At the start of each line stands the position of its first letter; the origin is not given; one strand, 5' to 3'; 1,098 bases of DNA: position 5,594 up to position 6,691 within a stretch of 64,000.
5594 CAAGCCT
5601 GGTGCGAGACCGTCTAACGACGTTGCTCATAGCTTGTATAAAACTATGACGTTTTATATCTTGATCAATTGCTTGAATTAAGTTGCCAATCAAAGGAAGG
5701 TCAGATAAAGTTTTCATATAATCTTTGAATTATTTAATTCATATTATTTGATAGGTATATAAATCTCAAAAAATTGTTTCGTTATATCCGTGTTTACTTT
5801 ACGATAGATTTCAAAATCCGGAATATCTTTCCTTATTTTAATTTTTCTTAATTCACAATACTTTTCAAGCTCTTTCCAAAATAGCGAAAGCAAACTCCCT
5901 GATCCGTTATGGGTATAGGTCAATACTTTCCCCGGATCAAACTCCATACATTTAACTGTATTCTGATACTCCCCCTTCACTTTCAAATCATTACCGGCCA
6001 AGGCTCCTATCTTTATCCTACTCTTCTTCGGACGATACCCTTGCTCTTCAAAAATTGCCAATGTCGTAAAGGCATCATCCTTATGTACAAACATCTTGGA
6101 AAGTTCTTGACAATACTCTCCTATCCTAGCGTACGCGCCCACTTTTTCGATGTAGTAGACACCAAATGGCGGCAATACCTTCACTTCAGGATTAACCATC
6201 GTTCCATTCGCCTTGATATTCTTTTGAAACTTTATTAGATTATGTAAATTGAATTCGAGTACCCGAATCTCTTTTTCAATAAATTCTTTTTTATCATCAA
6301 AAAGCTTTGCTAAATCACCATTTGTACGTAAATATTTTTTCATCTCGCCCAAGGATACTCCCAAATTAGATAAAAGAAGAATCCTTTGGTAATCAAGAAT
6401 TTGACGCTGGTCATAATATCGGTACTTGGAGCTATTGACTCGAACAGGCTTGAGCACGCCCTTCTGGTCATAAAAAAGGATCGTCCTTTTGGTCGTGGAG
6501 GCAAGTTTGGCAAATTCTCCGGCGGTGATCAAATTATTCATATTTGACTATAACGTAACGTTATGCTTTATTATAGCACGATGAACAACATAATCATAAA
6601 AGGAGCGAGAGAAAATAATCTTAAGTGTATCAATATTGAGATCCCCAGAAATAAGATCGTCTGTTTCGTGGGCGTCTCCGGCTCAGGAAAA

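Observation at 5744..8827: MerR/BmrR-type regulator divergent from a UvrA class II paralogue with textbook MerR operator architecture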

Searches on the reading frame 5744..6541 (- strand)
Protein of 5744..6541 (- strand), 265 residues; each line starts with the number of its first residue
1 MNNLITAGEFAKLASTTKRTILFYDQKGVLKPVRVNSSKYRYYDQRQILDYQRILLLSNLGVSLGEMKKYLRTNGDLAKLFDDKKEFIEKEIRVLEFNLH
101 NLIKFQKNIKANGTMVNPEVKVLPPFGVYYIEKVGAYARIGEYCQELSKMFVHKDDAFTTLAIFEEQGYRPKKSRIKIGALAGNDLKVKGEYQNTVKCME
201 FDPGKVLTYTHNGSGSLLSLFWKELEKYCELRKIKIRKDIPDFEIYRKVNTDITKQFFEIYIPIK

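Call 3: search_protein_families(library=pfam, proteins=[window:5744-6541:-], max_evalue=0.01)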
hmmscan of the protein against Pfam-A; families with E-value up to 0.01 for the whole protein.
window:5744-6541:- (265 aa): 4 families
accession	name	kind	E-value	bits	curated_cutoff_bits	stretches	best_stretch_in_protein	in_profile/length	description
PF13411.12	MerR_1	-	2.8e-13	50.2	21.6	1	6-72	2-67/69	MerR HTH family regulatory protein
PF00376.29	MerR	-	4.2e-09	36.5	28.2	1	6-43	1-38/38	MerR family regulatory protein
PF06445.20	GyrI-like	-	9.1e-07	29.7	26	1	117-265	2-155/155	GyrI-like small molecule binding domain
PF14526.11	Cass2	-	0.00026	21.7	27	1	188-264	75-150/150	Integron-associated effector binding protein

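Call 4: search_protein_families(library=ncbifam, proteins=[window:5744-6541:-], max_evalue=0.01)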
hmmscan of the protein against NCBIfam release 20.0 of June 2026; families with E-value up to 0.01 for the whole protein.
window:5744-6541:- (265 aa): 12 families
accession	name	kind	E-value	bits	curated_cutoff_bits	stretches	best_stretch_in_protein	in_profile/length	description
TIGR02044.1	CueR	equivalog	7.3e-10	39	147.4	1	8-110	4-106/127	Cu(I)-responsive transcriptional regulator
NF007069.0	PRK09514.1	equivalog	5.7e-09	36.1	143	1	7-110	4-108/141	Zn(2+)-responsive transcriptional regulator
TIGR02043.1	ZntR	equivalog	8.2e-09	35.7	167.95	1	7-110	4-108/131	Zn(2+)-responsive transcriptional regulator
TIGR02047.1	CadR-PbrR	equivalog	9.2e-09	35.4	151.45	1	7-117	3-113/127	Cd(II)/Pb(II)-responsive transcriptional regulator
NF053782.1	ChlnTransRegdde3219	equivalog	9.3e-09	35.2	450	1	5-109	7-109/278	choline utilization transcriptional activator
TIGR02051.1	MerR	equivalog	1.4e-07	31.8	150.85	1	7-109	2-102/124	mercury resistance transcriptional regulator MerR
NF047377.1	heat_HspR_dupli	exception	2.5e-06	27.2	300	1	11-106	12-103/214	heat shock protein transcriptional repressor HspR, fused homodimer type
NF047375.1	HeatShock_HspR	equivalog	8.9e-06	25.6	105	1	9-86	8-85/92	heat shock protein transcriptional repressor HspR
NF010315.0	PRK13752.1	subfamily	0.0003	20.8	261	1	5-74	8-77/144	mercury resistance transcriptional regulator MerR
NF007590.0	PRK10227.1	equivalog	0.00043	20.4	244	1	9-86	5-75/135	Cu(I)-responsive transcriptional regulator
NF041849.1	trans_regNmlR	equivalog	0.0016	18.4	175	1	15-103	11-99/117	stress response transcriptional regulator NmlR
TIGR01950.1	SoxR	equivalog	0.0019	18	116.9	1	5-73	2-69/142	redox-sensitive transcriptional activator SoxR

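Call 9: find_encoding_contigs(protein=window:5744-6538:-, flank=10000, max_places=10)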
Protein window:5744-6538:- (264 aa): no gene with exactly this product is on record in the collection.

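Call 16: search_solved_structures(query=window:5747-6541:-, max_evalue=0.001, show_alignments=2)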
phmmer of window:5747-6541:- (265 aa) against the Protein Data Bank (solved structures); distinct sequences matched with E-value up to 0.001: 20.
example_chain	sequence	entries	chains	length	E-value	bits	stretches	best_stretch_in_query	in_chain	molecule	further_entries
7cla_A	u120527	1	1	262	3.6e-06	29.7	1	5-81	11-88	HTH-type transcriptional regulator SkgA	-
1exi_A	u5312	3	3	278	6.5e-06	28.9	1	6-92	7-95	MULTIDRUG-EFFLUX TRANSPORTER REGULATOR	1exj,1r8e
3d71_A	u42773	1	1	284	6.6e-06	28.9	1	6-92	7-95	Multidrug-efflux transporter 1 regulator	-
3q1m_A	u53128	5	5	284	6.6e-06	28.9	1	6-91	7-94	Multidrug-efflux transporter 1 regulator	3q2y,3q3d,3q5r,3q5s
6xl5_G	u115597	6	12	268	6.7e-06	28.9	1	8-124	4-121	MerR family transcriptional regulator EcmrR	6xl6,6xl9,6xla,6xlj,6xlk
3d6y_A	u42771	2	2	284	6.7e-06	28.8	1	6-92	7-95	Multidrug-efflux transporter 1 regulator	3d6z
7ckq_G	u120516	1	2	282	6.7e-06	28.8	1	6-92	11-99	Multidrug-efflux transporter 1 regulator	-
3d70_A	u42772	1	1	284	6.7e-06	28.8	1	6-91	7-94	BMR promoter DNA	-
3iao_A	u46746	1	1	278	6.8e-06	28.8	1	6-92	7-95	Multidrug-efflux transporter 1 regulator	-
3q5p_A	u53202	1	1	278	9.4e-06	28.4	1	6-90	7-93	Multidrug-efflux transporter 1 regulator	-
5xql_A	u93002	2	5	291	1.1e-05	28.1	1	3-75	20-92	Multidrug-efflux transporter 1 regulator | C-di-GMP-binding multidrug transporter transcriptional regulator BrlR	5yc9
5xbt_A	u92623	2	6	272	1.3e-05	28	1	3-75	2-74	Probable transcriptional regulator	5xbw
3hh0_A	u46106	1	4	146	3.9e-05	26.3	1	8-84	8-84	Transcriptional regulator, MerR family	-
1jbg_A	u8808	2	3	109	0.00018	24.2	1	9-93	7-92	transcription activator of multidrug-efflux transporter genes mta | transcription activator MtaN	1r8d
4wls_A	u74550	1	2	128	0.00032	23.4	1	8-90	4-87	HTH-type transcriptional regulator CueR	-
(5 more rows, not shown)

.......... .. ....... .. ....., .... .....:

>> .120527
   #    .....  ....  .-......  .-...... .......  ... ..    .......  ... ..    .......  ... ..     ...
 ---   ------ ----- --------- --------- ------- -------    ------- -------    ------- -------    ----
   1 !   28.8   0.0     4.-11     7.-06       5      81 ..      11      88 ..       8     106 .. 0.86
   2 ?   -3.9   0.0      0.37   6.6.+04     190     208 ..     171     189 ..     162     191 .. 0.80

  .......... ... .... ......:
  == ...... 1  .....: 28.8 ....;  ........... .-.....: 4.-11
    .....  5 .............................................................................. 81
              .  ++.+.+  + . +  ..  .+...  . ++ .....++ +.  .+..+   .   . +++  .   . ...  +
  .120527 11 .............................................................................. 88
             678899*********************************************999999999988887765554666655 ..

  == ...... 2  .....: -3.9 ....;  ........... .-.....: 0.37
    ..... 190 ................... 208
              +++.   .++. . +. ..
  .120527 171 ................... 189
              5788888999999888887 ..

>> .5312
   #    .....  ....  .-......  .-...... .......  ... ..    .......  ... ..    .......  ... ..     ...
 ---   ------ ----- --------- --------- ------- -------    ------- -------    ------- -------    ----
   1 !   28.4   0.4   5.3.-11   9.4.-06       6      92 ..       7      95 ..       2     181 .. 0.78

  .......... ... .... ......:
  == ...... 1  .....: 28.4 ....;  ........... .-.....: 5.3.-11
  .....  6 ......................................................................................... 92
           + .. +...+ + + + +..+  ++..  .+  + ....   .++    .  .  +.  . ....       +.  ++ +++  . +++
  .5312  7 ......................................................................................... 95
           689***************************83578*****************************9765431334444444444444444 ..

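Call 24: find_homologous_proteins(query=window:5747-6541:-, max_evalue=0.00001)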
Query window:5747-6541:- (265 aa): 321 proteins with E <= 0.00001 among 1105 candidates; the best 120 are listed.
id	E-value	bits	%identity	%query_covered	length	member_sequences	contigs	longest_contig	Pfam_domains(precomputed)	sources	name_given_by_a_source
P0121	8.5e-173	591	100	100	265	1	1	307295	PF00376.30,PF13411.13,PF06445.21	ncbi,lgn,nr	ncbi:MAG: MerR family transcriptional regulator [Candidatus Gottesmanbacteria bacterium]|nr:MerR fam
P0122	1.0e-140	485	82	100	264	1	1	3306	PF00376.30,PF13411.13,PF06445.21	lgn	-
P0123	2.2e-140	484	81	100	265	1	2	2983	PF00376.30,PF13411.13,PF06445.21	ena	-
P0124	8.3e-140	482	81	100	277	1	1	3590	PF00376.30,PF13411.13,PF06445.21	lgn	-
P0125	9.0e-140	482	82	100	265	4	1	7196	PF00376.30,PF13411.13,PF06445.21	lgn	-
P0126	2.3e-138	478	80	100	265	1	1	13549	PF00376.30,PF13411.13,PF06445.21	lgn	-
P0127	6.7e-136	470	80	100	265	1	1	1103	PF00376.30,PF13411.13,PF06445.21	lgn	-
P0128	2.0e-135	468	78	100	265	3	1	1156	PF00376.30,PF13411.13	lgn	-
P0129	4.9e-135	467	80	100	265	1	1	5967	PF00376.30,PF13411.13,PF06445.21,PF14526.12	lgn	-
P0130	1.8e-134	465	79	100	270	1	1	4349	PF00376.30,PF13411.13,PF06445.21,PF14526.12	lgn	-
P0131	2.0e-134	465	79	100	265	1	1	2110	PF00376.30,PF13411.13,PF06445.21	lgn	-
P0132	6.1e-134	463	77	100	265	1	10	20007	PF00376.30,PF13411.13,PF06445.21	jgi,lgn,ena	-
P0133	2.2e-133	461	78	100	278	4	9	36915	PF00376.30,PF13411.13,PF06445.21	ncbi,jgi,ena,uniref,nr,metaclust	ncbi:hypothetical protein A2397_01260 [Candidatus Amesbacteria bacterium RIFOXYB1_FULL_44_23]|uniref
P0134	1.5e-132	459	78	100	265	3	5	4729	PF00376.30,PF13411.13,PF06445.21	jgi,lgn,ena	-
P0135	2.9e-132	458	78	100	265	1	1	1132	PF00376.30,PF13411.13,PF06445.21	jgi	jgi:DNA-binding transcriptional MerR regulator/effector-binding domain-containing protein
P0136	1.4e-131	456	77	100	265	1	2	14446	PF00376.30,PF13411.13,PF06445.21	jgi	jgi:DNA-binding transcriptional MerR regulator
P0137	4.0e-131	454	77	100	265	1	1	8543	PF00376.30,PF13411.13,PF06445.21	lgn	-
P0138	7.1e-131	453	78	100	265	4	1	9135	PF00376.30,PF13411.13,PF06445.21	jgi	jgi:DNA-binding transcriptional MerR regulator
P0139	9.4e-131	453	78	100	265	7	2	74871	PF00376.30,PF13411.13,PF06445.21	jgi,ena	jgi:DNA-binding transcriptional MerR regulator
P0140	9.8e-131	453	77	100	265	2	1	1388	PF00376.30,PF13411.13,PF06445.21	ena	-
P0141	2.0e-130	452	76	100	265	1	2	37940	PF00376.30,PF13411.13,PF06445.21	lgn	-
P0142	2.1e-130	452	77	100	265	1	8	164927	PF00376.30,PF13411.13,PF06445.21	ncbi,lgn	-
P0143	4.5e-130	451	77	100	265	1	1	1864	PF00376.30,PF13411.13,PF06445.21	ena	-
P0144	8.8e-130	450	76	100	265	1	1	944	PF00376.30,PF13411.13,PF06445.21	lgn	-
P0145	1.9e-129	449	76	100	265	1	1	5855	PF00376.30,PF13411.13,PF06445.21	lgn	-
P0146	3.5e-129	448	75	100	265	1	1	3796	PF00376.30,PF13411.13,PF06445.21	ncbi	-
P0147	1.1e-128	446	76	100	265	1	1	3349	PF00376.30,PF13411.13,PF06445.21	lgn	-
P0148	1.5e-128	445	75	100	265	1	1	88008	PF00376.30,PF13411.13,PF06445.21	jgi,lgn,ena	-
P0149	2.2e-128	445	76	100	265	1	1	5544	PF00376.30,PF13411.13,PF06445.21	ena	-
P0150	3.6e-128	444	76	100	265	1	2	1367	PF00376.30,PF13411.13,PF06445.21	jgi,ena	-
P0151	1.5e-127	442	75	100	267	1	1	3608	PF00376.30,PF13411.13,PF06445.21,PF14526.12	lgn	-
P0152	4.1e-127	441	75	100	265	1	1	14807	PF00376.30,PF13411.13,PF06445.21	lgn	-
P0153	4.2e-127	441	75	100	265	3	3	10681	PF00376.30,PF13411.13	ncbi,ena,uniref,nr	ncbi:MAG: Methyltransferase domain protein [Candidatus Roizmanbacteria bacterium GW2011_GWA2_37_7]|u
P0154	4.3e-127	441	74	100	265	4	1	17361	PF00376.30,PF13411.13,PF06445.21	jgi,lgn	-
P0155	4.4e-127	441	76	100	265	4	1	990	PF00376.30,PF13411.13,PF06445.21,PF14526.12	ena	-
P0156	4.4e-127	441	76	100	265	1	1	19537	PF13411.13,PF06445.21,PF14526.12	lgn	-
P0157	9.3e-126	436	75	100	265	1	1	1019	PF13411.13,PF06445.21,PF14526.12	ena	-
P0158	2.1e-125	435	75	100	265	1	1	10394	PF00376.30,PF13411.13,PF06445.21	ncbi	-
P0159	2.4e-124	432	73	100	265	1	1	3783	PF00376.30,PF13411.13,PF06445.21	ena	-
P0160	3.2e-124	431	74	100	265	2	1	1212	PF00376.30,PF13411.13,PF06445.21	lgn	-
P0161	4.7e-124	431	73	100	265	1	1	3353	PF00376.30,PF13411.13,PF06445.21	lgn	-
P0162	2.6e-123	428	73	100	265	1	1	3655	PF00376.30,PF13411.13,PF06445.21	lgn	-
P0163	3.5e-123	428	73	100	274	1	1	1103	PF13411.13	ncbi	-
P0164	4.6e-122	424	74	100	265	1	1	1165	PF00376.30,PF13411.13,PF06445.21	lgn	-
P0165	5.5e-122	424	72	100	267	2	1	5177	PF00376.30,PF13411.13,PF06445.21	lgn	-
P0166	9.6e-122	423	73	100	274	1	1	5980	PF00376.30,PF13411.13,PF06445.21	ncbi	-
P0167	1.1e-121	423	72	100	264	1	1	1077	PF00376.30,PF13411.13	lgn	-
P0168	1.2e-121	423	72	100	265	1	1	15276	PF00376.30,PF13411.13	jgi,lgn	-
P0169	1.3e-121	423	72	100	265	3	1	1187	PF00376.30,PF13411.13,PF06445.21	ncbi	-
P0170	1.3e-121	423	71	99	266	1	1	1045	PF00376.30,PF13411.13,PF06445.21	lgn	-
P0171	1.5e-121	423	73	100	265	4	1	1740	PF00376.30,PF13411.13,PF06445.21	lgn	-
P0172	1.4e-120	419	72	100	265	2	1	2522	PF00376.30,PF13411.13,PF06445.21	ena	-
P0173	5.6e-119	414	70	100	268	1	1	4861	PF00376.30,PF13411.13,PF06445.21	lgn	-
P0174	6.3e-119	414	69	100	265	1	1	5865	PF00376.30,PF13411.13,PF06445.21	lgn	-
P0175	1.2e-118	413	71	100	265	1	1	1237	PF00376.30,PF13411.13,PF06445.21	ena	-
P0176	4.3e-118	411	68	100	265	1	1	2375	PF00376.30,PF13411.13,PF06445.21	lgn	-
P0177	1.2e-117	410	71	100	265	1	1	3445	PF00376.30,PF13411.13,PF06445.21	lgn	-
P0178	3.7e-117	408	69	100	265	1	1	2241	PF00376.30,PF13411.13,PF06445.21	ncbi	-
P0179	8.7e-117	407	69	100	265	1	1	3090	PF00376.30,PF13411.13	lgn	-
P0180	1.1e-116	407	69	100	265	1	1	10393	PF00376.30,PF13411.13,PF06445.21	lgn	-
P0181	2.9e-116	405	71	100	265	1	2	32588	PF00376.30,PF13411.13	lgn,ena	-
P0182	3.3e-116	405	68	100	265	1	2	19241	PF00376.30,PF13411.13,PF06445.21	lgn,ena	-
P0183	3.7e-116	405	68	100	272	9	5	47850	PF00376.30,PF13411.13,PF06445.21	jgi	-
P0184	2.5e-115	402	69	100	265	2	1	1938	PF00376.30,PF13411.13,PF06445.21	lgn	-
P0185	2.5e-115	402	68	100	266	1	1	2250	PF00376.30,PF13411.13,PF06445.21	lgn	-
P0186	3.2e-115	402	68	100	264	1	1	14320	PF00376.30,PF13411.13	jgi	-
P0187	4.2e-115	401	67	100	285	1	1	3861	PF00376.30,PF13411.13,PF06445.21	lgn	-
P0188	7.5e-115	401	68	100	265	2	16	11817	PF00376.30,PF13411.13,PF06445.21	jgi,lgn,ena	-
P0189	7.6e-115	401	67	100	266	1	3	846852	PF00376.30,PF13411.13,PF06445.21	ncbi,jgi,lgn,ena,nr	ncbi:MAG TPA: MerR family transcriptional regulator [Candidatus Bathyarchaeia archaeon]|nr:MerR fami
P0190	1.2e-114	400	67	100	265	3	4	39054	PF00376.30,PF13411.13,PF06445.21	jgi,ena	-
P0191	1.4e-114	400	68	100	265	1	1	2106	PF00376.30,PF13411.13,PF06445.21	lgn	-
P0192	1.5e-114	400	69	100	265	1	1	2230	PF00376.30,PF13411.13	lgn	-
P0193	1.9e-114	399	66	100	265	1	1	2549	PF00376.30,PF13411.13,PF06445.21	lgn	-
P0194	2.2e-114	399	66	100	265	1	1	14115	PF00376.30,PF13411.13,PF06445.21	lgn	-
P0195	3.3e-114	399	68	100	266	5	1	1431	PF00376.30,PF13411.13,PF06445.21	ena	-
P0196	3.6e-114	398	68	100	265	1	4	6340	PF00376.30,PF13411.13,PF06445.21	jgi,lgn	-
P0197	4.6e-114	398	67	100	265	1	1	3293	PF00376.30,PF13411.13,PF06445.21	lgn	-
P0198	4.7e-114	398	68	100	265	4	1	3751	PF00376.30,PF13411.13,PF06445.21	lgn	-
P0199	4.8e-114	398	67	100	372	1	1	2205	PF00376.30,PF13411.13,PF06445.21,PF00856.34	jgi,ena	-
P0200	6.7e-114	398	67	100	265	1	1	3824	PF00376.30,PF13411.13,PF06445.21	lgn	-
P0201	8.3e-114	397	66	100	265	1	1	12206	PF00376.30,PF13411.13,PF06445.21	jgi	-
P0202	3.1e-113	395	66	100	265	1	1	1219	PF00376.30,PF13411.13,PF06445.21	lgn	-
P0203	3.6e-113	395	67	100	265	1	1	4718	PF00376.30,PF13411.13,PF06445.21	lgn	-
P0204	3.9e-113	395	68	100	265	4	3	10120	PF00376.30,PF13411.13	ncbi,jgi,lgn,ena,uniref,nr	ncbi:hypothetical protein COU88_05290 [Candidatus Roizmanbacteria bacterium CG10_big_fil_rev_8_21_14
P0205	5.6e-113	395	67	100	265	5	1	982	PF00376.30,PF13411.13,PF06445.21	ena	-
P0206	5.9e-113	394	66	100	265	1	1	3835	PF00376.30,PF13411.13,PF06445.21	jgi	jgi:DNA-binding transcriptional MerR regulator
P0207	6.8e-113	394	67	100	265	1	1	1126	PF00376.30,PF13411.13,PF06445.21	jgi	jgi:DNA-binding transcriptional MerR regulator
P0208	8.2e-113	394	68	100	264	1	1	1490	PF00376.30,PF13411.13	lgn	-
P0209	8.5e-113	394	67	100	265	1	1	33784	PF00376.30,PF13411.13,PF06445.21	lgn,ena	-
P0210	1.1e-112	394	68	100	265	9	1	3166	PF00376.30,PF13411.13,PF06445.21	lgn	-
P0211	1.1e-112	394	68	100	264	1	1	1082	PF00376.30,PF13411.13,PF06445.21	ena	-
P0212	2.8e-112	392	66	100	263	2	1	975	PF00376.30,PF13411.13,PF06445.21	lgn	-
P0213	3.4e-112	392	68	100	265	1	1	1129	PF00376.30,PF13411.13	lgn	-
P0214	6.5e-112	391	68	100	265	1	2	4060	PF00376.30,PF13411.13,PF06445.21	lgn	-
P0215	6.5e-112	391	66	100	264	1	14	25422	PF00376.30,PF13411.13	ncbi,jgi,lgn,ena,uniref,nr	ncbi:hypothetical protein A3I57_04075 [Candidatus Beckwithbacteria bacterium RIFCSPLOWO2_02_FULL_47_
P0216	1.3e-111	390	66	100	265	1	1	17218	PF00376.30,PF13411.13,PF06445.21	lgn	-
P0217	2.7e-111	389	65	100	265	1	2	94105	PF00376.30,PF13411.13,PF06445.21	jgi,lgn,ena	jgi:DNA-binding transcriptional MerR regulator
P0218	4.1e-111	388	65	100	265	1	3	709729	PF00376.30,PF13411.13,PF06445.21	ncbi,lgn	-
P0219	5.0e-111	388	66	100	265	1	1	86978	PF00376.30,PF13411.13,PF06445.21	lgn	-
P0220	1.0e-110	387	66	100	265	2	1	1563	PF00376.30,PF13411.13,PF06445.21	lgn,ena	-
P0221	1.2e-110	387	66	100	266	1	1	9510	PF00376.30,PF13411.13,PF06445.21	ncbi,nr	ncbi:MerR family transcriptional regulator [Candidatus Gottesmanbacteria bacterium]|nr:MerR family t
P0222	1.4e-110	387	66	100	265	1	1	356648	PF00376.30,PF13411.13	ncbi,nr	ncbi:MAG: MerR family transcriptional regulator [Candidatus Roizmanbacteria bacterium]|nr:MerR famil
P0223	2.1e-110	386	65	100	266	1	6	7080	PF00376.30,PF13411.13,PF06445.21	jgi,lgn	-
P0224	2.6e-110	386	66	100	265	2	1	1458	PF00376.30,PF13411.13,PF06445.21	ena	-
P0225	2.9e-110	386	66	100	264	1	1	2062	PF00376.30,PF13411.13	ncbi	-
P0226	4.8e-110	385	66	100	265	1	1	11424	PF00376.30,PF13411.13,PF06445.21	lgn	-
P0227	5.8e-110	385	65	100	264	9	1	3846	PF00376.30,PF13411.13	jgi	-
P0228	8.2e-110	384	65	100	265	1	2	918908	PF00376.30,PF13411.13,PF06445.21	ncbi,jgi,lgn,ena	ncbi:MAG: MerR family transcriptional regulator [Patescibacteria group bacterium]|jgi:DNA-binding tr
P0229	1.5e-109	383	66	100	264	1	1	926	PF00376.30,PF13411.13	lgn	-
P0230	1.7e-109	383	66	100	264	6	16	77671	PF00376.30,PF13411.13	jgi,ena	-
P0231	2.0e-109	383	65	100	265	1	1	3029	PF00376.30,PF13411.13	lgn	-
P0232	2.5e-109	383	65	100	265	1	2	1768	PF00376.30,PF13411.13,PF06445.21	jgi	jgi:DNA-binding transcriptional MerR regulator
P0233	8.7e-109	381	66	100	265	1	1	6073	PF00376.30,PF13411.13,PF06445.21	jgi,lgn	jgi:DNA-binding transcriptional MerR regulator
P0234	9.2e-109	381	66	100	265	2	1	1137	PF00376.30,PF13411.13,PF06445.21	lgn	-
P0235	3.5e-108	379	63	100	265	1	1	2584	PF00376.30,PF13411.13,PF06445.21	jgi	-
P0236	5.3e-108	378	63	100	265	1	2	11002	PF00376.30,PF13411.13,PF06445.21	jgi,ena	-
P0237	4.4e-107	375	67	100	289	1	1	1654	PF00376.30,PF13411.13,PF06445.21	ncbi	-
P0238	1.0e-106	374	63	100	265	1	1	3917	PF00376.30,PF13411.13,PF06445.21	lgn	-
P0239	1.7e-106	373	65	100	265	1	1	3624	PF00376.30,PF13411.13,PF06445.21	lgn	-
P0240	2.3e-106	373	65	100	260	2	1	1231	PF00376.30,PF13411.13,PF06445.21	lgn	-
